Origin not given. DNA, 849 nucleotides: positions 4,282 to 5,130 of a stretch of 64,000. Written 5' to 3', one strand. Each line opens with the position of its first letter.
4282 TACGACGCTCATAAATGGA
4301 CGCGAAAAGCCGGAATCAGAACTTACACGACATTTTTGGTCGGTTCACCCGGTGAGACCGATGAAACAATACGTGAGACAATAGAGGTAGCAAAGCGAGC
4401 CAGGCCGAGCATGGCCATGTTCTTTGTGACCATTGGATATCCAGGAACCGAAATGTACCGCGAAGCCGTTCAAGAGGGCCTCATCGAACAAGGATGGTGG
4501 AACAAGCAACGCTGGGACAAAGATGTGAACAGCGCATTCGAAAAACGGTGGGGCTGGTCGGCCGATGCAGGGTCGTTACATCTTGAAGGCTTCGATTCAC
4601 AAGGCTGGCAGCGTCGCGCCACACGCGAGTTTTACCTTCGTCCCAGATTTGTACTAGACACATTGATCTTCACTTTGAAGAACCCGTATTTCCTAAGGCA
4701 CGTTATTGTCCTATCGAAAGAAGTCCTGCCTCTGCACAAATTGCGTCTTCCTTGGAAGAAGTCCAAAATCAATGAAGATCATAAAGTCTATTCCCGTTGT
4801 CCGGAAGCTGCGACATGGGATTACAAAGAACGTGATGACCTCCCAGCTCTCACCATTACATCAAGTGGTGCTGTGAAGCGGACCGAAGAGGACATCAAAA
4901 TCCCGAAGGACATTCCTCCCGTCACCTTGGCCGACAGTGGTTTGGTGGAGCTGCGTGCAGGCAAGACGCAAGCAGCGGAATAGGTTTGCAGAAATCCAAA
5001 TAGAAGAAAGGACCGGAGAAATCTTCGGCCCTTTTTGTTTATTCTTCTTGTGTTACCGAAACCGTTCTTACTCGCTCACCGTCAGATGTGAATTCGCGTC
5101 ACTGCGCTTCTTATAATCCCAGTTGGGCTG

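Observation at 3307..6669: Convergent pair of diverged B12-radical-SAM paralogs sharing a conserved ~120-aa C-terminal extension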

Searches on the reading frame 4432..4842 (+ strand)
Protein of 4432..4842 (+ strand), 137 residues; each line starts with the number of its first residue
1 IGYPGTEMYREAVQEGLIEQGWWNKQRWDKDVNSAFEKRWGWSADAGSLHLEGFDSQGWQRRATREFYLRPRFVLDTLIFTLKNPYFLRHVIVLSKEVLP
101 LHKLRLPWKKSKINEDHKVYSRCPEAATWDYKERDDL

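Call 43: search_solved_structures(query=A2, max_evalue=10, show_alignments=2)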
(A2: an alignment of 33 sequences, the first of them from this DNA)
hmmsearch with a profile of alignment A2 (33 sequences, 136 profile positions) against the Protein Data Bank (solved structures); distinct sequences matched with E-value up to 10: 3.
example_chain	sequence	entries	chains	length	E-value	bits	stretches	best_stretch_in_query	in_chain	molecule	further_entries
7pzy_L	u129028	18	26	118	0.53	13.7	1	62-106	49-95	Ribosomal 40S subunit protein S10A | 40S ribosomal protein S10-A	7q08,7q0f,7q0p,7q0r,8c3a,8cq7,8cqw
8c5v_E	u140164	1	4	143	1.4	12.3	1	74-115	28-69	Chemotaxis protein CheW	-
2ho9_A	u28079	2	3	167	1.9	11.9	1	74-115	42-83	Chemotaxis protein cheW | CheW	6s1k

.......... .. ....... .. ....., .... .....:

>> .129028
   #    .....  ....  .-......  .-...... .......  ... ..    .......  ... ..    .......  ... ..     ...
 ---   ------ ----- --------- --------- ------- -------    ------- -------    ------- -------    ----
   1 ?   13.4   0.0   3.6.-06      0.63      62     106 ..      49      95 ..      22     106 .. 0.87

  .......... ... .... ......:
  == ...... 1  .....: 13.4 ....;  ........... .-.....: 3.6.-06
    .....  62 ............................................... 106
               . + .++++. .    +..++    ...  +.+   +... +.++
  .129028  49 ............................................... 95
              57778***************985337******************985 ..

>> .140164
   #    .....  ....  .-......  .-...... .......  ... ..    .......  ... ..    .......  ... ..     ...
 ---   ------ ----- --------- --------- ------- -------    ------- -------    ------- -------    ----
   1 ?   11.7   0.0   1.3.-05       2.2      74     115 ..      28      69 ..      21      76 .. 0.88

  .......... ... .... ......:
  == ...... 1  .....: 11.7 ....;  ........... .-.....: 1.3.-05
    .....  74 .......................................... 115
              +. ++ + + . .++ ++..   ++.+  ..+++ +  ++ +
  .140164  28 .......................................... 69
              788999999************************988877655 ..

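Call 52: search_protein_representatives(alignment_id=A2)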
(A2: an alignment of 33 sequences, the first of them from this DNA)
Query: 33 sequences, 136 profile positions. Proteins with E-value up to 0.001 (for the whole library): 42; up to 1e-10: 17; up to 1e-30: 9. The best 42 are listed.
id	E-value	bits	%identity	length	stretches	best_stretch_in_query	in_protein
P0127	1.6e-57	209.6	-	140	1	8-135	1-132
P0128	3.7e-57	208.5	-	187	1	1-110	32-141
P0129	4.8e-57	208.1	-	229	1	1-135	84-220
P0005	1.1e-55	203.7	-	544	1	1-135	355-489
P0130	8.8e-43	162.0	-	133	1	38-135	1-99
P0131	2.4e-41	157.3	-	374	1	1-107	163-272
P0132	6.9e-39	149.3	-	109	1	1-85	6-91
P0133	9.5e-35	136.0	-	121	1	1-98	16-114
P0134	1.5e-33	132.1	-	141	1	35-132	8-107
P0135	9.4e-22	93.9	-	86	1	1-55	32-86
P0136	3.0e-16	76.0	-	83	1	73-135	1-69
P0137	1.2e-15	74.0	-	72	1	77-135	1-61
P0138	2.0e-15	73.3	-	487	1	1-92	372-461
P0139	8.4e-15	71.4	-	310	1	1-100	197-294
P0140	4.8e-13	65.7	-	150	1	80-135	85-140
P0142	5.4e-11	59.0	-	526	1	2-108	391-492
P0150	5.4e-07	46.1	-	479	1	1-95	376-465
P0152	2.0e-06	44.2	-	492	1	1-82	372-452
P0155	3.4e-06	43.5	-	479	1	1-104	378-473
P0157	5.8e-06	42.7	-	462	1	3-91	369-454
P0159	1.2e-05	41.8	-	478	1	1-92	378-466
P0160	1.6e-05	41.3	-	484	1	1-87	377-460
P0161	1.8e-05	41.2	-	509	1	2-92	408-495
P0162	1.1e-04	38.7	-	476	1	1-91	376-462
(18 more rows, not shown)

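Call 54: search_protein_families(library=ncbifam, proteins=[P0138, P0142, P0150, P0152, P0155, P0157, P0159, P0160, P0161, P0162], max_evalue=1e-30)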
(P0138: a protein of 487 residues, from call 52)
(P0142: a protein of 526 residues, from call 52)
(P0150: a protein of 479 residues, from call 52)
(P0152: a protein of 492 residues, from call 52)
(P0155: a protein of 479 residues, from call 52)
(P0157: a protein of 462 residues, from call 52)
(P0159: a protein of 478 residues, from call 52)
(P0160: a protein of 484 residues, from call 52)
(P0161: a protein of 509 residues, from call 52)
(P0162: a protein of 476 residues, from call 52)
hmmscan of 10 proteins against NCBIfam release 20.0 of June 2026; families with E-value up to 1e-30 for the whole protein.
P0138 (487 aa): 9 families
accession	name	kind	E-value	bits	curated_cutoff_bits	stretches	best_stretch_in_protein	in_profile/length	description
TIGR03471.1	HpnJ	equivalog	8.4e-67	226.1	577.6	1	40-473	48-470/472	hopanoid biosynthesis associated radical SAM protein HpnJ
TIGR02026.1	BchE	equivalog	8.5e-56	189.8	481.35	1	19-390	19-394/497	magnesium-protoporphyrin IX monomethyl ester anaerobic oxidative cyclase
NF050148.1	rSAM_ApyD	equivalog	2.9e-43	148.2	750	1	23-382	26-392/645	RiPP biosynthesis radical SAM protein ApyD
TIGR04479.1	bcpD_PhpK_rSAM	subfamily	6.4e-41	140.3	600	1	22-365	72-413/504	PhpK family radical SAM P-methyltransferase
TIGR04072.2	rSAM_ladder_B12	equivalog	1e-35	123.2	360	1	18-393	14-382/443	lipid biosynthesis B12-binding/radical SAM protein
NF033070.1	rSAM_AprD4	equivalog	5.3e-35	121.2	500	1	19-389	39-396/456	AprD4 family radical SAM diol-dehydratase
TIGR03975.1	rSAM_ocin_1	subfamily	2.3e-34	118.9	281.85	1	45-360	111-429/606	RiPP maturation radical SAM C-methyltransferase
NF038361.1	rSAM_Sden_1168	equivalog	1.3e-33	116.4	575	1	20-390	83-480/560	Sden_1168 family B12-binding radical SAM P-methyltransferase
TIGR04367.1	HpnR_B12_rSAM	equivalog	1.8e-32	112.5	650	1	1-393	1-382/490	hopanoid C-3 methylase HpnR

P0142 (526 aa): 8 families
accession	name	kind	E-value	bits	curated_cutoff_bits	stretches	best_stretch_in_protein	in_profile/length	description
TIGR03471.1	HpnJ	equivalog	5.5e-56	190.4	577.6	1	64-468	68-450/472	hopanoid biosynthesis associated radical SAM protein HpnJ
TIGR02026.1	BchE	equivalog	8.4e-56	189.8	481.35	1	6-413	3-399/497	magnesium-protoporphyrin IX monomethyl ester anaerobic oxidative cyclase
NF050148.1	rSAM_ApyD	equivalog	5.8e-43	147.2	750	1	23-401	24-393/645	RiPP biosynthesis radical SAM protein ApyD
TIGR04479.1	bcpD_PhpK_rSAM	subfamily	1.5e-39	135.8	600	1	23-376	71-406/504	PhpK family radical SAM P-methyltransferase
NF038361.1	rSAM_Sden_1168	equivalog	1.9e-38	132.4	575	1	7-406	67-478/560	Sden_1168 family B12-binding radical SAM P-methyltransferase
TIGR04072.2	rSAM_ladder_B12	equivalog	2e-36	125.6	360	0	212-409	182-380/443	lipid biosynthesis B12-binding/radical SAM protein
NF033070.1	rSAM_AprD4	equivalog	3.5e-34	118.5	500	1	194-411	180-400/456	AprD4 family radical SAM diol-dehydratase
TIGR03975.1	rSAM_ocin_1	subfamily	3.5e-31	108.4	281.85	1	55-369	119-420/606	RiPP maturation radical SAM C-methyltransferase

P0150 (479 aa): 13 families
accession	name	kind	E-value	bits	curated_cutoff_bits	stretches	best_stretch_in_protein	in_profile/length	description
TIGR03471.1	HpnJ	equivalog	1.8e-68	231.5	577.6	1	45-474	48-470/472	hopanoid biosynthesis associated radical SAM protein HpnJ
TIGR02026.1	BchE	equivalog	4.8e-58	197.2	481.35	1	8-396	2-396/497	magnesium-protoporphyrin IX monomethyl ester anaerobic oxidative cyclase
TIGR04479.1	bcpD_PhpK_rSAM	subfamily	2.6e-48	164.6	600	1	24-369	69-413/504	PhpK family radical SAM P-methyltransferase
NF050148.1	rSAM_ApyD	equivalog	7.1e-46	156.8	750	1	28-360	26-361/645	RiPP biosynthesis radical SAM protein ApyD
TIGR04385.1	B12_rSAM_cofa1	equivalog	2.7e-44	152.1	450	1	27-366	20-365/438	B12 lower ligand biosynthesis radical SAM protein BzaD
TIGR04072.2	rSAM_ladder_B12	equivalog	6.1e-43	147.1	360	1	22-398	13-383/443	lipid biosynthesis B12-binding/radical SAM protein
NF038361.1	rSAM_Sden_1168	equivalog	3.8e-41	141.3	575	1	5-361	62-447/560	Sden_1168 family B12-binding radical SAM P-methyltransferase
TIGR03975.1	rSAM_ocin_1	subfamily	9.9e-36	123.4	281.85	1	56-353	117-418/606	RiPP maturation radical SAM C-methyltransferase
NF033070.1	rSAM_AprD4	equivalog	1.5e-34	119.7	500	1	23-394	38-397/456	AprD4 family radical SAM diol-dehydratase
NF033712.0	B12_rSAM_KedN5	subfamily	3.4e-33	114.7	700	1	27-352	17-357/624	KedN5 family methylcobalamin-dependent radical SAM C-methyltransferase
TIGR04014.1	B12_SAM_MJ_0865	equivalog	9.1e-32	110.4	360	1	58-365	29-336/434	methyl-coenzyme M reductase glutamine C-methyltransferase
TIGR04013.1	B12_SAM_MJ_1487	hypoth_equivalog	1.2e-31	110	251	0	54-366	30-334/382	TIGR04013 family B12-binding domain/radical SAM domain-containing protein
TIGR04295.1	B12_rSAM_oligo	hypoth_equivalog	1.5e-31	109.5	400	1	27-322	25-318/422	TIGR04295 family B12-binding domain-containing radical SAM protein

P0152 (492 aa): 7 families
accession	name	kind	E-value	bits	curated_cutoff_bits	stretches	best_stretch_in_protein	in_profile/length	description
TIGR03471.1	HpnJ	equivalog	1.1e-63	215.7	577.6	1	40-469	47-466/472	hopanoid biosynthesis associated radical SAM protein HpnJ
TIGR02026.1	BchE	equivalog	8e-58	196.5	481.35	1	20-444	19-434/497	magnesium-protoporphyrin IX monomethyl ester anaerobic oxidative cyclase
TIGR04479.1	bcpD_PhpK_rSAM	subfamily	4e-45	154.1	600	1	21-364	70-412/504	PhpK family radical SAM P-methyltransferase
TIGR04072.2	rSAM_ladder_B12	equivalog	7.6e-44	150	360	1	19-392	14-381/443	lipid biosynthesis B12-binding/radical SAM protein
NF050148.1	rSAM_ApyD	equivalog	6.8e-38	130.5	750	1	27-357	29-362/645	RiPP biosynthesis radical SAM protein ApyD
NF038361.1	rSAM_Sden_1168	equivalog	2.8e-37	128.5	575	1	115-399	199-490/560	Sden_1168 family B12-binding radical SAM P-methyltransferase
TIGR04385.1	B12_rSAM_cofa1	equivalog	1.8e-33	116.4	450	1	23-358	20-361/438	B12 lower ligand biosynthesis radical SAM protein BzaD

P0155 (479 aa): 6 families
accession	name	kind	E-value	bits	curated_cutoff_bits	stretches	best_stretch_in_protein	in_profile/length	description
TIGR03471.1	HpnJ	equivalog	2.3e-53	181.8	577.6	1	47-473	48-470/472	hopanoid biosynthesis associated radical SAM protein HpnJ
TIGR02026.1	BchE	equivalog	1.5e-49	169.2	481.35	1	23-399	16-396/497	magnesium-protoporphyrin IX monomethyl ester anaerobic oxidative cyclase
NF033070.1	rSAM_AprD4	equivalog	1.1e-35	123.5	500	1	23-396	36-397/456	AprD4 family radical SAM diol-dehydratase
TIGR03975.1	rSAM_ocin_1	subfamily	1.1e-35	123.3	281.85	1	57-361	116-424/606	RiPP maturation radical SAM C-methyltransferase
NF050148.1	rSAM_ApyD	equivalog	1.1e-35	123.2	750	1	59-388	64-392/645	RiPP biosynthesis radical SAM protein ApyD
TIGR04367.1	HpnR_B12_rSAM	equivalog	2.1e-32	112.3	650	1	27-387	20-371/490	hopanoid C-3 methylase HpnR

P0157 (462 aa): 6 families
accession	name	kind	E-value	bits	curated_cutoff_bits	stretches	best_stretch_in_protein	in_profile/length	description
TIGR03471.1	HpnJ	equivalog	1.1e-54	186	577.6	1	42-448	47-451/472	hopanoid biosynthesis associated radical SAM protein HpnJ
TIGR02026.1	BchE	equivalog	2.7e-50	171.7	481.35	1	6-385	3-394/497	magnesium-protoporphyrin IX monomethyl ester anaerobic oxidative cyclase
NF050148.1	rSAM_ApyD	equivalog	2e-44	152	750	1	27-353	27-363/645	RiPP biosynthesis radical SAM protein ApyD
TIGR04479.1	bcpD_PhpK_rSAM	subfamily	5.9e-44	150.3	600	1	15-360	62-413/504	PhpK family radical SAM P-methyltransferase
TIGR04072.2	rSAM_ladder_B12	equivalog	3.6e-40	137.9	360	1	17-386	10-380/443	lipid biosynthesis B12-binding/radical SAM protein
NF033070.1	rSAM_AprD4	equivalog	8.9e-31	107.3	500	0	20-385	37-397/456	AprD4 family radical SAM diol-dehydratase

P0159 (478 aa): 13 families
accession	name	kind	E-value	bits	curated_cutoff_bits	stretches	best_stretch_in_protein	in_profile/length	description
TIGR03471.1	HpnJ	equivalog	1.4e-71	241.8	577.6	1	43-467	49-459/472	hopanoid biosynthesis associated radical SAM protein HpnJ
TIGR02026.1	BchE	equivalog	1.9e-64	218.4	481.35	1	19-403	17-401/497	magnesium-protoporphyrin IX monomethyl ester anaerobic oxidative cyclase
NF050148.1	rSAM_ApyD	equivalog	3.6e-54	184.3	750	1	54-389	64-393/645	RiPP biosynthesis radical SAM protein ApyD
TIGR04479.1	bcpD_PhpK_rSAM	subfamily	8.5e-48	163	600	1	22-372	70-414/504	PhpK family radical SAM P-methyltransferase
TIGR04072.2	rSAM_ladder_B12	equivalog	7.4e-44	150.1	360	1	20-396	14-379/443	lipid biosynthesis B12-binding/radical SAM protein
NF038361.1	rSAM_Sden_1168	equivalog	4.3e-40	137.8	575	1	18-394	79-478/560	Sden_1168 family B12-binding radical SAM P-methyltransferase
TIGR04014.1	B12_SAM_MJ_0865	equivalog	2.8e-37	128.5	360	1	60-392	34-361/434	methyl-coenzyme M reductase glutamine C-methyltransferase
TIGR03975.1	rSAM_ocin_1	subfamily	3e-37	128.4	281.85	1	53-362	117-425/606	RiPP maturation radical SAM C-methyltransferase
TIGR04013.1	B12_SAM_MJ_1487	hypoth_equivalog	8.4e-37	126.9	251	0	49-242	27-195/382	TIGR04013 family B12-binding domain/radical SAM domain-containing protein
TIGR04385.1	B12_rSAM_cofa1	equivalog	8.7e-35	120.8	450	1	24-367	20-364/438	B12 lower ligand biosynthesis radical SAM protein BzaD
NF033712.0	B12_rSAM_KedN5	subfamily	4.8e-34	117.6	700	1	53-388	50-390/624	KedN5 family methylcobalamin-dependent radical SAM C-methyltransferase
TIGR04367.1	HpnR_B12_rSAM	equivalog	1.2e-33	116.4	650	1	22-389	20-373/490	hopanoid C-3 methylase HpnR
TIGR04190.1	B12_SAM_Ta0216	equivalog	5.2e-33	114.5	500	1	19-371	32-398/554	TIGR04190 family B12-binding domain/radical SAM domain protein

P0160 (484 aa): 8 families
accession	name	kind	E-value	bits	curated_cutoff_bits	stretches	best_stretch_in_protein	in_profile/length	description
TIGR03471.1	HpnJ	equivalog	2.7e-61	207.9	577.6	1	42-450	46-443/472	hopanoid biosynthesis associated radical SAM protein HpnJ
TIGR02026.1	BchE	equivalog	4.7e-51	174.2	481.35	1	20-411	16-410/497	magnesium-protoporphyrin IX monomethyl ester anaerobic oxidative cyclase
TIGR04479.1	bcpD_PhpK_rSAM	subfamily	3.6e-40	137.8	600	1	23-367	69-410/504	PhpK family radical SAM P-methyltransferase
NF050148.1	rSAM_ApyD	equivalog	1.9e-36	125.7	750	1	55-362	63-362/645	RiPP biosynthesis radical SAM protein ApyD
TIGR04385.1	B12_rSAM_cofa1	equivalog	2.2e-34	119.4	450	1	26-365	20-363/438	B12 lower ligand biosynthesis radical SAM protein BzaD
TIGR03975.1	rSAM_ocin_1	subfamily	8.3e-33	113.7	281.85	1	55-361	117-425/606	RiPP maturation radical SAM C-methyltransferase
NF038361.1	rSAM_Sden_1168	equivalog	5.2e-31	107.8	575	0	25-394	84-479/560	Sden_1168 family B12-binding radical SAM P-methyltransferase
TIGR04072.2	rSAM_ladder_B12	equivalog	9.1e-31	106.9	360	0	22-365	14-348/443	lipid biosynthesis B12-binding/radical SAM protein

P0161 (509 aa): 9 families
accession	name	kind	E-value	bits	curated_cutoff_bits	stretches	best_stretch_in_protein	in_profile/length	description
TIGR03471.1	HpnJ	equivalog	6.8e-72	242.9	577.6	1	69-492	48-455/472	hopanoid biosynthesis associated radical SAM protein HpnJ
TIGR02026.1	BchE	equivalog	2.5e-56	191.6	481.35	1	41-474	12-446/497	magnesium-protoporphyrin IX monomethyl ester anaerobic oxidative cyclase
TIGR04479.1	bcpD_PhpK_rSAM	subfamily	1.8e-52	178.4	600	1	47-401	68-414/504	PhpK family radical SAM P-methyltransferase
NF038361.1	rSAM_Sden_1168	equivalog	5.6e-43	147.3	575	1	114-423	164-478/560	Sden_1168 family B12-binding radical SAM P-methyltransferase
TIGR04072.2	rSAM_ladder_B12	equivalog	3e-42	144.8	360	0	228-431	181-385/443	lipid biosynthesis B12-binding/radical SAM protein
NF050148.1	rSAM_ApyD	equivalog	9.6e-36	123.4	750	1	50-392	24-362/645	RiPP biosynthesis radical SAM protein ApyD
NF033070.1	rSAM_AprD4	equivalog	9.8e-36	123.6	500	1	196-425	168-397/456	AprD4 family radical SAM diol-dehydratase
TIGR04385.1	B12_rSAM_cofa1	equivalog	2e-35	122.9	450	1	52-394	21-362/438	B12 lower ligand biosynthesis radical SAM protein BzaD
TIGR04367.1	HpnR_B12_rSAM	equivalog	1.7e-31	109.3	650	1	33-419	4-374/490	hopanoid C-3 methylase HpnR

P0162 (476 aa): 8 families
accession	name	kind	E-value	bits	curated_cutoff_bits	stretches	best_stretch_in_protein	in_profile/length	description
TIGR02026.1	BchE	equivalog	1.7e-64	218.5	481.35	1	4-392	2-392/497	magnesium-protoporphyrin IX monomethyl ester anaerobic oxidative cyclase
TIGR03471.1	HpnJ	equivalog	1e-56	192.8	577.6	1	40-456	48-451/472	hopanoid biosynthesis associated radical SAM protein HpnJ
NF050148.1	rSAM_ApyD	equivalog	4.2e-48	164.2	750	1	21-387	24-393/645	RiPP biosynthesis radical SAM protein ApyD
NF038361.1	rSAM_Sden_1168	equivalog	4.2e-42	144.4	575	1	15-394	80-480/560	Sden_1168 family B12-binding radical SAM P-methyltransferase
TIGR04479.1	bcpD_PhpK_rSAM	subfamily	5e-42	143.9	600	1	21-367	71-411/504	PhpK family radical SAM P-methyltransferase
TIGR04072.2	rSAM_ladder_B12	equivalog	3e-40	138.2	360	1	22-396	18-387/443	lipid biosynthesis B12-binding/radical SAM protein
TIGR04385.1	B12_rSAM_cofa1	equivalog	1.1e-38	133.6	450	1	19-367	17-366/438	B12 lower ligand biosynthesis radical SAM protein BzaD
TIGR03975.1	rSAM_ocin_1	subfamily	3.6e-32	111.6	281.85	1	51-361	117-426/606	RiPP maturation radical SAM C-methyltransferase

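Call 55: search_protein_families(library=pfam, proteins=[P0138, P0142, P0150, P0152, P0155, P0157, P0159, P0160, P0161, P0162], max_evalue=0.01)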
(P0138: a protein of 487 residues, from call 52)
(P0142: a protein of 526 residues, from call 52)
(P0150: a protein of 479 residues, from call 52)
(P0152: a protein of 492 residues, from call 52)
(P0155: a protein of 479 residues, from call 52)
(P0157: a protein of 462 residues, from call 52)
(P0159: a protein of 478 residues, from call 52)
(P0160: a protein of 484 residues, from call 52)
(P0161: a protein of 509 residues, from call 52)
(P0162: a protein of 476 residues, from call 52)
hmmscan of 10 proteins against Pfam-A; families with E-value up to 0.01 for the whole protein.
P0138 (487 aa): 2 families
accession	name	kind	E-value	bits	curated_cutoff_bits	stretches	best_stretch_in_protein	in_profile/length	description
PF02310.24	B12-binding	-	2.4e-27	95.6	32.1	1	20-130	12-120/121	B12 binding domain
PF04055.27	Radical_SAM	-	6.2e-21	75.7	29.5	1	195-358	1-166/166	Radical SAM superfamily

P0142 (526 aa): 3 families
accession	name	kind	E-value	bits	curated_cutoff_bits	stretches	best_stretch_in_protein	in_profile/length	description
PF02310.24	B12-binding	-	2.8e-23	82.5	32.1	1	22-133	12-121/121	B12 binding domain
PF04055.27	Radical_SAM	-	3.9e-19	69.9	29.5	1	216-376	4-166/166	Radical SAM superfamily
PF13439.12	Glyco_transf_4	-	0.0025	18.3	28.5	1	28-94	9-75/170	Glycosyltransferase Family 4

P0150 (479 aa): 2 families
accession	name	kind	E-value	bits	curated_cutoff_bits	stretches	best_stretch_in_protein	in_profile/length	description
PF04055.27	Radical_SAM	-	1.5e-28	100.5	29.5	1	201-361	3-165/166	Radical SAM superfamily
PF02310.24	B12-binding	-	6.5e-24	84.5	32.1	1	20-135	7-120/121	B12 binding domain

P0152 (492 aa): 2 families
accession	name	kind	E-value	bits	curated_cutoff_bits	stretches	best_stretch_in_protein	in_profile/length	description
PF04055.27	Radical_SAM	-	2.5e-25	90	29.5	1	198-357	4-165/166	Radical SAM superfamily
PF02310.24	B12-binding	-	5e-24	84.9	32.1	1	21-130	12-120/121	B12 binding domain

P0155 (479 aa): 2 families
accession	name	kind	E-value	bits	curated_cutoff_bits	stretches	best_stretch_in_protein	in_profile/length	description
PF04055.27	Radical_SAM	-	1.1e-25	91.1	29.5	1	203-364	3-166/166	Radical SAM superfamily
PF02310.24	B12-binding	-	1.6e-14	54.2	32.1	1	21-137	6-120/121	B12 binding domain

P0157 (462 aa): 2 families
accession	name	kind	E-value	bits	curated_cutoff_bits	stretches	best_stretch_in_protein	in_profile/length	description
PF02310.24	B12-binding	-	8.5e-23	80.9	32.1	1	17-133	6-120/121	B12 binding domain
PF04055.27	Radical_SAM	-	6e-22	79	29.5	1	191-353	2-166/166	Radical SAM superfamily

P0159 (478 aa): 3 families
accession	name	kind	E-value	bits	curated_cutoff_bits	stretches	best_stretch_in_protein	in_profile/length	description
PF04055.27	Radical_SAM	-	8.8e-24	85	29.5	1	201-363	1-165/166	Radical SAM superfamily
PF02310.24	B12-binding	-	3.3e-23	82.2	32.1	1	17-132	7-120/121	B12 binding domain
PF08497.15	Radical_SAM_N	-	0.0043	16.8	25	0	117-155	161-202/301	Radical SAM N-terminal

P0160 (484 aa): 2 families
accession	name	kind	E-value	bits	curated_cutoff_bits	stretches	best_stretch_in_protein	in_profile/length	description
PF04055.27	Radical_SAM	-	5.5e-19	69.4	29.5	1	203-363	4-166/166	Radical SAM superfamily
PF02310.24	B12-binding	-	6.6e-17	61.9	32.1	1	22-133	10-119/121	B12 binding domain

P0161 (509 aa): 2 families
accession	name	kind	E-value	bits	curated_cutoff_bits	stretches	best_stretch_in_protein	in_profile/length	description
PF04055.27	Radical_SAM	-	9e-24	85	29.5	1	230-393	1-166/166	Radical SAM superfamily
PF02310.24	B12-binding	-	9.3e-21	74.3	32.1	1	42-159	5-120/121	B12 binding domain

P0162 (476 aa): 2 families
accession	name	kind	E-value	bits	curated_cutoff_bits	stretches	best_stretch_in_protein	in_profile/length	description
PF04055.27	Radical_SAM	-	4.7e-22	79.4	29.5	1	202-362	4-166/166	Radical SAM superfamily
PF02310.24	B12-binding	-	1.3e-20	73.9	32.1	1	17-130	9-120/121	B12 binding domain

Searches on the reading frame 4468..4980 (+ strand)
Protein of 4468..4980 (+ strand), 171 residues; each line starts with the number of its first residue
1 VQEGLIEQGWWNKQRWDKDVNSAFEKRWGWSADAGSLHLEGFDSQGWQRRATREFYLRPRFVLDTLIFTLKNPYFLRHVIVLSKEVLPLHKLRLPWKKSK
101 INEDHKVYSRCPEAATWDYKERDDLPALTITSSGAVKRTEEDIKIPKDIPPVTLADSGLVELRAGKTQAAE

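Call 10: search_protein_families(library=pfam, proteins=[window:4468-4980:+], max_evalue=10)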
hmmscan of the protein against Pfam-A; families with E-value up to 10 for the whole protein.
window:4468-4980:+ (171 aa): 0 families

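Call 84: search_protein_families(library=ncbifam, proteins=[window:4468-4980:+], max_evalue=10)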
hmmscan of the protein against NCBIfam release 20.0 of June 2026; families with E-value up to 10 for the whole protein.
window:4468-4980:+ (171 aa): 0 families
